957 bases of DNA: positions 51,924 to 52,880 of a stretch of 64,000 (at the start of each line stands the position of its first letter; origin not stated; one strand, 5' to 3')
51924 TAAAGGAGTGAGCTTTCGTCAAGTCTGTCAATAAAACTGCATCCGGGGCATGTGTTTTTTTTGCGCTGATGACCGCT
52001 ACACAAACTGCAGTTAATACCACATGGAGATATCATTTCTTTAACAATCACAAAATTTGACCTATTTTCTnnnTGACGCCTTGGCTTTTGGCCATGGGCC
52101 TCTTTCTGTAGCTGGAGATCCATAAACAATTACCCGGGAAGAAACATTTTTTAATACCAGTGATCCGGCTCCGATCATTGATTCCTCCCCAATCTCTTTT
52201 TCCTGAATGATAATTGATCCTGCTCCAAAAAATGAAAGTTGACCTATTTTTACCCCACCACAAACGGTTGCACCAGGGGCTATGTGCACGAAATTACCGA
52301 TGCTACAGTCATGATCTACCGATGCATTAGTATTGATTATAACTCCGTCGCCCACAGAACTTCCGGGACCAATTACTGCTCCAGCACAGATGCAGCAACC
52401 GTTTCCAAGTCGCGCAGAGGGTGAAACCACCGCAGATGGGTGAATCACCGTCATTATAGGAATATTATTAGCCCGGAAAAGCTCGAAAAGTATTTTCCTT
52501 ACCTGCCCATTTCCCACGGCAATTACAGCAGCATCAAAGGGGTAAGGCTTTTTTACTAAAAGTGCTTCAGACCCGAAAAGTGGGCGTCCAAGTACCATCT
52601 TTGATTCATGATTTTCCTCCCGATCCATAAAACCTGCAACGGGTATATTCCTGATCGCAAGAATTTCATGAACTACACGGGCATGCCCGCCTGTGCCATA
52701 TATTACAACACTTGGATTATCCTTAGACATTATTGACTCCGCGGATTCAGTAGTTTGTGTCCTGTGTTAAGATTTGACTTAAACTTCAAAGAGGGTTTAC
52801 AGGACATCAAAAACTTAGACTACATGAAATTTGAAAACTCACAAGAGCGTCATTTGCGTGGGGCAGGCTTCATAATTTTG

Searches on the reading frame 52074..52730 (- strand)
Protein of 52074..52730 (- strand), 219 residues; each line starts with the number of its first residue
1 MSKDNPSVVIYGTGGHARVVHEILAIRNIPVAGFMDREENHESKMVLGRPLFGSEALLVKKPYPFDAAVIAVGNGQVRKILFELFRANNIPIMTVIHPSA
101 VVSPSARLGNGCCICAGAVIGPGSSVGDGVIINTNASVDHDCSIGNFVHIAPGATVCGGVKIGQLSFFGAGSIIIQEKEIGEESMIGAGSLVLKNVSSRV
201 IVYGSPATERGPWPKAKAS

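Call 30: search_protein_families(library=pfam, proteins=[window:52074-52730:-], max_evalue=0.001)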
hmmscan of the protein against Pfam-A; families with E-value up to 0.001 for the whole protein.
window:52074-52730:- (219 aa): 4 families
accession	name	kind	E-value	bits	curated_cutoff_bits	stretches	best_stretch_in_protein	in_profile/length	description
PF00132.30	Hexapep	-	2.7e-17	62.1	27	3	141-174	1-34/36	Bacterial transferase hexapeptide (six repeats)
PF17836.7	PglD_N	-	1.1e-11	45.5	23.4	1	8-83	2-76/78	PglD N-terminal domain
PF25084.1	LbH_EIF2B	-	3.5e-06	27.4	54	1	105-196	9-97/105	EIF2B subunit epsilon LbH domain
PF25087.1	GMPPB_C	-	1.6e-05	25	39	0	100-134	5-39/110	GMPPB C-terminal domain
